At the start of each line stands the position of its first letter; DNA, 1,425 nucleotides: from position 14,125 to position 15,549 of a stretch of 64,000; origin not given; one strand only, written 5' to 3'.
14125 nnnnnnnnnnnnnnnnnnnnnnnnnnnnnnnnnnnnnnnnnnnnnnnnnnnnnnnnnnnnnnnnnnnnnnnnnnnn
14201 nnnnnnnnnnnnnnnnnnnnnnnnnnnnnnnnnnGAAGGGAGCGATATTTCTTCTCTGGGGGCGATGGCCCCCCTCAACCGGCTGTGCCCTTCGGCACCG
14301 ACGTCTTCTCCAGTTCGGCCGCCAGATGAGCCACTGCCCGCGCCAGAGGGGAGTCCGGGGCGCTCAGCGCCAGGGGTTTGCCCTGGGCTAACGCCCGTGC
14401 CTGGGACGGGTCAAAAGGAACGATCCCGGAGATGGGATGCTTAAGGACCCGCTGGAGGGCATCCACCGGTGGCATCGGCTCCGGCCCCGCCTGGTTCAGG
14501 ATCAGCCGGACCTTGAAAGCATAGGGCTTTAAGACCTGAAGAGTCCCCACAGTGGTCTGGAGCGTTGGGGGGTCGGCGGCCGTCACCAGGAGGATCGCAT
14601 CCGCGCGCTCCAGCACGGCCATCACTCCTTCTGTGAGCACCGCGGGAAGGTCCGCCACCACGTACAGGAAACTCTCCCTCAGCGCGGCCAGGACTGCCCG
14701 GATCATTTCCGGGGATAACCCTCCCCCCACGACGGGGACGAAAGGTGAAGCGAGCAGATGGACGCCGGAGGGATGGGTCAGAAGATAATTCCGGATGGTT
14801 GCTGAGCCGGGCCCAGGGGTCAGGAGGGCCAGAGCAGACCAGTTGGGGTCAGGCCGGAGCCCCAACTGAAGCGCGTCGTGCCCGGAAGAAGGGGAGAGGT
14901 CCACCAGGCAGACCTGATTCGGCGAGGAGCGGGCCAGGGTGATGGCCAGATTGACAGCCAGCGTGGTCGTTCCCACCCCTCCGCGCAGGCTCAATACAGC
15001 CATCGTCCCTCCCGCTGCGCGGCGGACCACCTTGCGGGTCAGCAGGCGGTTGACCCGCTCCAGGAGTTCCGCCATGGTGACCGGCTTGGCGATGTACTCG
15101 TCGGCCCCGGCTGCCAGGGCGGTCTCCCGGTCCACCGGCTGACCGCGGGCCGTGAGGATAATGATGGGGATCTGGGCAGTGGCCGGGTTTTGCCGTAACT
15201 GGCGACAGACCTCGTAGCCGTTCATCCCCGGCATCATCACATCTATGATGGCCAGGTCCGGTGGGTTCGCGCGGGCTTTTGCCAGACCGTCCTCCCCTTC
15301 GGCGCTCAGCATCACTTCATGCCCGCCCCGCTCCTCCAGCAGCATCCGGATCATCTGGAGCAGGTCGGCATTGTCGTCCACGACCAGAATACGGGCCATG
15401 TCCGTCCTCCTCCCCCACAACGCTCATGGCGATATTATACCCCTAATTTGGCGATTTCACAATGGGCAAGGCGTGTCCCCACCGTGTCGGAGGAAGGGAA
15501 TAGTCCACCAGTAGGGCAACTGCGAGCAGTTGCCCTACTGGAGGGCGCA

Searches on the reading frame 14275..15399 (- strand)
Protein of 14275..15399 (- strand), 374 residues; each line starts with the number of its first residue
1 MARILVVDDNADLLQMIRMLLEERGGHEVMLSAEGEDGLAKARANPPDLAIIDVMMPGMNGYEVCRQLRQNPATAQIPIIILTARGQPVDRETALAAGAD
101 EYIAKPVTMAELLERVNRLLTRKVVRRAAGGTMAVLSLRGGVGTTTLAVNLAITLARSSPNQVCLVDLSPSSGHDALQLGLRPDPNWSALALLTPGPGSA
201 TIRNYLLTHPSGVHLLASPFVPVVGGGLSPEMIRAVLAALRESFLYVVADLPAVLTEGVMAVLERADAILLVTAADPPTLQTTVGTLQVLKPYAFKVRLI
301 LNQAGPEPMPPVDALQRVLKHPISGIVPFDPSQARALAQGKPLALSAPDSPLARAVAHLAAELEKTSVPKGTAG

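Call 46: find_homologous_proteins(query=window:14275-15399:-, max_evalue=1e-60)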
Query window:14275-15399:- (374 aa): 531 proteins with E <= 1e-60 among 8000 candidates; the best 120 are listed.
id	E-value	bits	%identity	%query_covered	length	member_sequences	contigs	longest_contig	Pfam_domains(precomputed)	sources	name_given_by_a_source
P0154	4.1e-218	741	93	100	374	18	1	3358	PF10609.16,PF01656.30,PF13614.13,PF06564.19,PF00072.31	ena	-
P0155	7.9e-216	734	92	100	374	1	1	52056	PF10609.16,PF01656.30,PF13614.13,PF06564.19,PF00072.31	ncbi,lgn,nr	ncbi:MAG: response regulator [Thermoflexales bacterium]|nr:response regulator [Thermoflexales bacter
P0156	1.3e-215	733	92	100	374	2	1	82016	PF10609.16,PF01656.30,PF13614.13,PF06564.19,PF00072.31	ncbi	-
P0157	6.0e-215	731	92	100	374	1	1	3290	PF10609.16,PF01656.30,PF13614.13,PF06564.19,PF00072.31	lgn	-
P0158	7.9e-214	727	91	100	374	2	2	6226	PF10609.16,PF01656.30,PF13614.13,PF06564.19,PF00072.31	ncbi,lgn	-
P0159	2.0e-213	726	91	100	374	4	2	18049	PF10609.16,PF01656.30,PF13614.13,PF06564.19,PF00072.31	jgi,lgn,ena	jgi:pilus assembly protein CpaE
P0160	3.1e-213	725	92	100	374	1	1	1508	PF10609.16,PF01656.30,PF13614.13,PF06564.19,PF00072.31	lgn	-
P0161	5.3e-213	725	90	100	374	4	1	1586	PF10609.16,PF01656.30,PF13614.13,PF06564.19,PF00072.31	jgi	jgi:pilus assembly protein CpaE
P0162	1.0e-212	724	91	100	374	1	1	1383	PF10609.16,PF01656.30,PF13614.13,PF06564.19,PF00072.31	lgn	-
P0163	1.0e-212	724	91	100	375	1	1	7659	PF10609.16,PF01656.30,PF13614.13,PF06564.19,PF00072.31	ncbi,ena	-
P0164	1.2e-212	724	90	100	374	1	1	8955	PF10609.16,PF01656.30,PF13614.13,PF06564.19,PF00072.31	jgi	-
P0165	1.4e-212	723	91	100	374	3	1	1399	PF10609.16,PF01656.30,PF13614.13,PF06564.19,PF00072.31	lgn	-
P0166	2.3e-212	723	90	100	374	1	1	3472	PF10609.16,PF01656.30,PF13614.13,PF06564.19,PF00072.31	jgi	-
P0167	3.5e-212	722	91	100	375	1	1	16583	PF10609.16,PF01656.30,PF13614.13,PF06564.19,PF00072.31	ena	-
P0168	3.1e-211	719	90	100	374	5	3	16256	PF10609.16,PF01656.30,PF13614.13,PF06564.19,PF00072.31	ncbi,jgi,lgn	jgi:pilus assembly protein CpaE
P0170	1.9e-210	716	89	100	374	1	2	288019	PF10609.16,PF01656.30,PF13614.13,PF06564.19,PF00072.31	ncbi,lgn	-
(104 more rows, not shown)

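Call 47: find_encoding_contigs(protein=P0156, flank=10000, max_places=2)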
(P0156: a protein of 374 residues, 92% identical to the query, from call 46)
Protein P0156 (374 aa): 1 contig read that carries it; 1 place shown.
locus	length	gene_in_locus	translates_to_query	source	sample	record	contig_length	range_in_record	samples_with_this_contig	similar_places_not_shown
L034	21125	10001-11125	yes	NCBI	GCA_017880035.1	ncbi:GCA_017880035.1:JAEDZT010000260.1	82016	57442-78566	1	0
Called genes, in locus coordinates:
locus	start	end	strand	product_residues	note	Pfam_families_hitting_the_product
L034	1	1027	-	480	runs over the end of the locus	PF00215:OMPdecase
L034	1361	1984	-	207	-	-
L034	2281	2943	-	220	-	PF16697:Yop-YscD_cpl, PF00498:FHA, PF00486:Trans_reg_C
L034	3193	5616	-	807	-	PF00403:HMA, PF00122:E1-E2_ATPase, PF00702:Hydrolase, PF12710:HAD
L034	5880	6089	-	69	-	PF21748:UPF0150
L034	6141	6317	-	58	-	PF04945:YHS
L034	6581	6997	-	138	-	-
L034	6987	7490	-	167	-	PF04138:GtrA_DPMS_TM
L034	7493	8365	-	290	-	PF01048:PNP_UDP_1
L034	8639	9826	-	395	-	PF01476:LysM (weak), PF23473:LysM3_LYK4_5 (faint), PF01476:LysM, PF01551:Peptidase_M23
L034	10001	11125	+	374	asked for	PF00072:Response_reg, PF10609:ParA (faint), PF01656:CbiA, PF06564:CBP_BcsQ (faint), PF13614:AAA_31 (weak)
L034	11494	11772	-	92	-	-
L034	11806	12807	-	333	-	PF01476:LysM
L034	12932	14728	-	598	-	-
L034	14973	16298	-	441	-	PF01637:ATPase_2 (faint), PF13191:AAA_16 (weak), PF13401:AAA_22 (faint)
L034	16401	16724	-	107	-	-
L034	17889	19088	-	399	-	PF00712:DNA_pol3_beta, PF02767:DNA_pol3_beta_2, PF02768:DNA_pol3_beta_3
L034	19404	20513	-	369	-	-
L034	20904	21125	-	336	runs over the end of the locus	PF00586:AIRS, PF02769:AIRS_C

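Call 48: find_encoding_contigs(protein=P0170, flank=10000, max_places=2)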
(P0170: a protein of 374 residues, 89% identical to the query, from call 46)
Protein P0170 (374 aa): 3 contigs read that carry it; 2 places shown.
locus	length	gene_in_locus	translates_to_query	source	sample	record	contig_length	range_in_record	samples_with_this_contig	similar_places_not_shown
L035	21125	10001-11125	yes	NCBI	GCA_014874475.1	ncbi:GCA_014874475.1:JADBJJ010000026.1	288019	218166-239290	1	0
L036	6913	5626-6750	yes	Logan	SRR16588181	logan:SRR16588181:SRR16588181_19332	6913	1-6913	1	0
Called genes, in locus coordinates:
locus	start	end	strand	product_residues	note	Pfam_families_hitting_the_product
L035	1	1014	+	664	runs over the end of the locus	PF13231:PMT_2 (weak)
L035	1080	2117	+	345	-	PF01008:IF-2B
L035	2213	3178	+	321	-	PF00294:PfkB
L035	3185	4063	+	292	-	PF13091:PLDc_2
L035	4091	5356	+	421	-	PF05221:AdoHcyase, PF02826:2-Hacid_dh_C, PF00670:AdoHcyase_NAD, PF07991:KARI_N (weak)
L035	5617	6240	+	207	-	PF10469:AKAP7_NLS (weak), PF02834:LigT_PEase, PF13563:2_5_RNA_ligase2, PF02834:LigT_PEase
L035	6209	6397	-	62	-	PF02597:ThiS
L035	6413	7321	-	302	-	PF01112:Asparaginase_2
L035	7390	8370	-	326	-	PF00515:TPR_1 (faint), PF07719:TPR_2 (faint), PF13424:TPR_12 (faint), PF13428:TPR_14 (faint), PF13431:TPR_17 (faint), PF13414:TPR_11 (faint), PF13432:TPR_16 (faint), PF14559:TPR_19 (faint)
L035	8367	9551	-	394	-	PF00155:Aminotran_1_2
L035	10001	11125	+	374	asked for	PF00072:Response_reg, PF10609:ParA (faint), PF01656:CbiA, PF06564:CBP_BcsQ (faint), PF13614:AAA_31 (weak)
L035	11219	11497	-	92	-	-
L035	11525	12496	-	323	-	PF01476:LysM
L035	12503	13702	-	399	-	PF00712:DNA_pol3_beta, PF02767:DNA_pol3_beta_2, PF02768:DNA_pol3_beta_3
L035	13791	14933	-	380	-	-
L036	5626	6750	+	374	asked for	PF00072:Response_reg, PF10609:ParA (faint), PF01656:CbiA, PF06564:CBP_BcsQ (faint), PF13614:AAA_31 (weak)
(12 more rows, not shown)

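Call 49: find_encoding_contigs(protein=P0155, flank=10000, max_places=2)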
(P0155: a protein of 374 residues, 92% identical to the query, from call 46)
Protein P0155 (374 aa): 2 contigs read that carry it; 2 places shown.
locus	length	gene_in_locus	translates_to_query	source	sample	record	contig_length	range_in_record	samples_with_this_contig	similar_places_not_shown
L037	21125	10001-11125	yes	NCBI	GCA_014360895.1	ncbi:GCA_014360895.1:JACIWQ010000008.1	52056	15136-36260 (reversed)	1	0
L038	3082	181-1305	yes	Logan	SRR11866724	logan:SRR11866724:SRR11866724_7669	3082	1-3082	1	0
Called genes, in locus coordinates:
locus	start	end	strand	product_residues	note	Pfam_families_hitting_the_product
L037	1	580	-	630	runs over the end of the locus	PF00009:GTP_EFTU, PF01926:MMR_HSR1 (weak), PF03144:GTP_EFTU_D2, PF25461:Beta-barrel_SelB, PF09106:WHD_2nd_SelB, PF09107:WHD_3rd_SelB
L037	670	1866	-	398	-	-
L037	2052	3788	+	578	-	PF16927:HisKA_7TM, PF00989:PAS (weak), PF08448:PAS_4 (weak), PF12860:PAS_7 (weak), PF13188:PAS_8 (weak), PF13426:PAS_9, PF00512:HisKA, PF02518:HATPase_c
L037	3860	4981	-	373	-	PF00188:CAP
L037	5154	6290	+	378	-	PF00583:Acetyltransf_1 (faint)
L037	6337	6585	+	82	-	PF00550:PP-binding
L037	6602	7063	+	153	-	PF05991:NYN_YacP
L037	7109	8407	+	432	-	-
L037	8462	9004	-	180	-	PF03266:NTPase_1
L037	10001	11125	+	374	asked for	PF00072:Response_reg, PF10609:ParA (faint), PF01656:CbiA, PF06564:CBP_BcsQ (faint), PF13614:AAA_31 (weak)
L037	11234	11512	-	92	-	-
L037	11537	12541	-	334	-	PF01476:LysM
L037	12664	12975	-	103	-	PF13374:TPR_10 (faint), PF13424:TPR_12 (weak)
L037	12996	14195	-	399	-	PF00712:DNA_pol3_beta, PF02767:DNA_pol3_beta_2, PF02768:DNA_pol3_beta_3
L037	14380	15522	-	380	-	-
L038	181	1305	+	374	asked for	PF00072:Response_reg, PF10609:ParA (faint), PF01656:CbiA, PF06564:CBP_BcsQ (faint), PF13614:AAA_31 (weak)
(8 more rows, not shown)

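Call 67: find_encoding_contigs(protein=window:14275-15399:-, flank=3000, max_places=8)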
Protein window:14275-15399:- (374 aa): 4 contigs read that carry it; 2 places shown.
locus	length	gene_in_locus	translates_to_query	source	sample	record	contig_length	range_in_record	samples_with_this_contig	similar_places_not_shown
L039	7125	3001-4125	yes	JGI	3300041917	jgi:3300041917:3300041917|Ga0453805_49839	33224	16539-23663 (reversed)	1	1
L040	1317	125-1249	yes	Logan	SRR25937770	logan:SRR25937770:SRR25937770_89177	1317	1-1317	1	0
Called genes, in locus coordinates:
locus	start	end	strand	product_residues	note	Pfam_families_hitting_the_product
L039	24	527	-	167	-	PF04138:GtrA_DPMS_TM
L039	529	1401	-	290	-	PF01048:PNP_UDP_1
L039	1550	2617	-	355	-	PF23473:LysM3_LYK4_5 (faint), PF01476:LysM, PF01551:Peptidase_M23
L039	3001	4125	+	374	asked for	PF00072:Response_reg, PF10609:ParA (faint), PF01656:CbiA, PF06564:CBP_BcsQ (faint), PF13614:AAA_31 (faint)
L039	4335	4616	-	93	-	-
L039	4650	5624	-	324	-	PF01476:LysM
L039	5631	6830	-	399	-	PF00712:DNA_pol3_beta, PF02767:DNA_pol3_beta_2, PF02768:DNA_pol3_beta_3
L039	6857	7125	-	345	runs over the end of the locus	-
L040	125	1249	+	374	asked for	PF00072:Response_reg, PF10609:ParA (faint), PF01656:CbiA, PF06564:CBP_BcsQ (faint), PF13614:AAA_31 (faint)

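Call 68: find_encoding_contigs(protein=P0154, flank=3000, max_places=4)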
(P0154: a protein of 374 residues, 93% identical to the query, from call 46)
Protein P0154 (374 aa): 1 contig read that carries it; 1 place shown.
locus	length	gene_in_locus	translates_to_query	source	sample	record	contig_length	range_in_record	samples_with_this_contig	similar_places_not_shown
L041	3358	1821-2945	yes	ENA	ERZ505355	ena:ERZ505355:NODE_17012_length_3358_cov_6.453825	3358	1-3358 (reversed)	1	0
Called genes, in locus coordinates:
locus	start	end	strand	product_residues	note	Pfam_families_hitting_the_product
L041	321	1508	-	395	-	PF01476:LysM, PF23473:LysM3_LYK4_5 (faint), PF01476:LysM, PF01551:Peptidase_M23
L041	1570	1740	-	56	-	-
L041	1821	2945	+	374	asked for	PF00072:Response_reg, PF10609:ParA (faint), PF01656:CbiA, PF06564:CBP_BcsQ (faint), PF13614:AAA_31 (weak)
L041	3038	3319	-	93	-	-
